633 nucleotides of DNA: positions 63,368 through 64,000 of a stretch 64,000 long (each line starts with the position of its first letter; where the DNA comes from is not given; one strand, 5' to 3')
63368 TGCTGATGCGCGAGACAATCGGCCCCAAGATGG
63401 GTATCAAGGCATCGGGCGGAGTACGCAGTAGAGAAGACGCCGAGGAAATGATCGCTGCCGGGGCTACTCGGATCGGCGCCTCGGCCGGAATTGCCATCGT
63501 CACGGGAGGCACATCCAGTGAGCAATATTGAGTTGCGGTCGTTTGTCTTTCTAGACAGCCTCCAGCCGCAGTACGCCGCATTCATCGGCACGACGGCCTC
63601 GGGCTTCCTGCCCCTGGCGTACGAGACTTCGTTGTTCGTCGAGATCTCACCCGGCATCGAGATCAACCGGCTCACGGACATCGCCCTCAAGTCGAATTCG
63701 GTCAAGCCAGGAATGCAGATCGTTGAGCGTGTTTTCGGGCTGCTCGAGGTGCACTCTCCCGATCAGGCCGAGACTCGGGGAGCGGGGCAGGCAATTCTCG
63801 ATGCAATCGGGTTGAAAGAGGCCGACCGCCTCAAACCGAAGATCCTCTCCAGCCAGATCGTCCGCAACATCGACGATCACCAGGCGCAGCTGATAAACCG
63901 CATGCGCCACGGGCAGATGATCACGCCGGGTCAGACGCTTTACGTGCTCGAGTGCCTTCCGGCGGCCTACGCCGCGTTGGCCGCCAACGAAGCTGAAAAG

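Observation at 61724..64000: Start of a bacterial microcompartment locus: regulator, RpiB and DeoC with encapsulation-peptide-like N-termini, tandem-BMC shell gene cut by the window edge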

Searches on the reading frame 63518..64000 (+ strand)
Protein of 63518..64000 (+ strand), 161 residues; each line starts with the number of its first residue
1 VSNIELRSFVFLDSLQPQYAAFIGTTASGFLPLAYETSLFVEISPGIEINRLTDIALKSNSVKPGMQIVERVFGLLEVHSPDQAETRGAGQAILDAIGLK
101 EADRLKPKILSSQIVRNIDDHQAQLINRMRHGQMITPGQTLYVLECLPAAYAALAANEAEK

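Call 4: search_protein_families(library=pfam, proteins=[window:63518-64000:+], max_evalue=0.01)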
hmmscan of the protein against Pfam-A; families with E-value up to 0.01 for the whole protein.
window:63518-64000:+ (161 aa): 0 families

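Call 5: search_protein_families(library=pfam, proteins=[window:63518-64000:+], max_evalue=10)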
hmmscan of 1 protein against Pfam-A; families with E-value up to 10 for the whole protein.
window:63518-64000:+ (161 aa): 1 family
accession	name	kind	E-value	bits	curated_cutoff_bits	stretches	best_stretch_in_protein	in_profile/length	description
PF13533.13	Biotin_lipoyl_2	-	0.18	12.2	29.8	1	129-145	16-32/32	Biotin-lipoyl like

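Call 6: search_protein_families(library=ncbifam, proteins=[window:63518-64000:+], max_evalue=1)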
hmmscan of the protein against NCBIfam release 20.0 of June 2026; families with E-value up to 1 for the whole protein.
window:63518-64000:+ (161 aa): 1 family
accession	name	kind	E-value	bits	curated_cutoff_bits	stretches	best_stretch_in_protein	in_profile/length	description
NF053796.1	beta_CO2some_P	equivalog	3.8e-80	268.5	340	1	4-161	3-160/213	beta-carboxysome protein CcmP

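Call 7: search_solved_structures(query=window:63518-64000:+, max_evalue=10, show_alignments=3)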
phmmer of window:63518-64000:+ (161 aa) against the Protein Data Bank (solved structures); distinct sequences matched with E-value up to 10: 9.
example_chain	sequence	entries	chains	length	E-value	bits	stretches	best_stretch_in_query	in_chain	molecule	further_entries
4ht5_A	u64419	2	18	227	8.5e-66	224.1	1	3-161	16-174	CO2 concentrating mechanism protein P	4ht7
5lsr_A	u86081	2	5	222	8.9e-66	224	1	3-161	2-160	CcmP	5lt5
5v76_A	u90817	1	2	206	3.8e-59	202.5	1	4-161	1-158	Microcompartments protein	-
6n07_A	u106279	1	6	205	7.3e-55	188.6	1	3-161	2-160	Microcompartments protein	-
5v74_A8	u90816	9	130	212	8e-55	188.5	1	3-161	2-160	Microcompartments protein | Microcompartments protein HO-5816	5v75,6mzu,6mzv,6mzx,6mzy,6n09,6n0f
7dhq_A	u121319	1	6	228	6.6e-42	146.6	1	1-161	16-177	Microcompartments protein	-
3f56_A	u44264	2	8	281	5e-41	143.7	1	3-161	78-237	CsoS1D | Carboxysome shell protein CsoS1D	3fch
5l39_A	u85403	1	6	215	1.4e-39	139.1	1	5-161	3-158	RMM microcompartment shell protein MSM0275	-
5suh_A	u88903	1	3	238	5.8e-37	130.6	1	5-161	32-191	MSM0271 protein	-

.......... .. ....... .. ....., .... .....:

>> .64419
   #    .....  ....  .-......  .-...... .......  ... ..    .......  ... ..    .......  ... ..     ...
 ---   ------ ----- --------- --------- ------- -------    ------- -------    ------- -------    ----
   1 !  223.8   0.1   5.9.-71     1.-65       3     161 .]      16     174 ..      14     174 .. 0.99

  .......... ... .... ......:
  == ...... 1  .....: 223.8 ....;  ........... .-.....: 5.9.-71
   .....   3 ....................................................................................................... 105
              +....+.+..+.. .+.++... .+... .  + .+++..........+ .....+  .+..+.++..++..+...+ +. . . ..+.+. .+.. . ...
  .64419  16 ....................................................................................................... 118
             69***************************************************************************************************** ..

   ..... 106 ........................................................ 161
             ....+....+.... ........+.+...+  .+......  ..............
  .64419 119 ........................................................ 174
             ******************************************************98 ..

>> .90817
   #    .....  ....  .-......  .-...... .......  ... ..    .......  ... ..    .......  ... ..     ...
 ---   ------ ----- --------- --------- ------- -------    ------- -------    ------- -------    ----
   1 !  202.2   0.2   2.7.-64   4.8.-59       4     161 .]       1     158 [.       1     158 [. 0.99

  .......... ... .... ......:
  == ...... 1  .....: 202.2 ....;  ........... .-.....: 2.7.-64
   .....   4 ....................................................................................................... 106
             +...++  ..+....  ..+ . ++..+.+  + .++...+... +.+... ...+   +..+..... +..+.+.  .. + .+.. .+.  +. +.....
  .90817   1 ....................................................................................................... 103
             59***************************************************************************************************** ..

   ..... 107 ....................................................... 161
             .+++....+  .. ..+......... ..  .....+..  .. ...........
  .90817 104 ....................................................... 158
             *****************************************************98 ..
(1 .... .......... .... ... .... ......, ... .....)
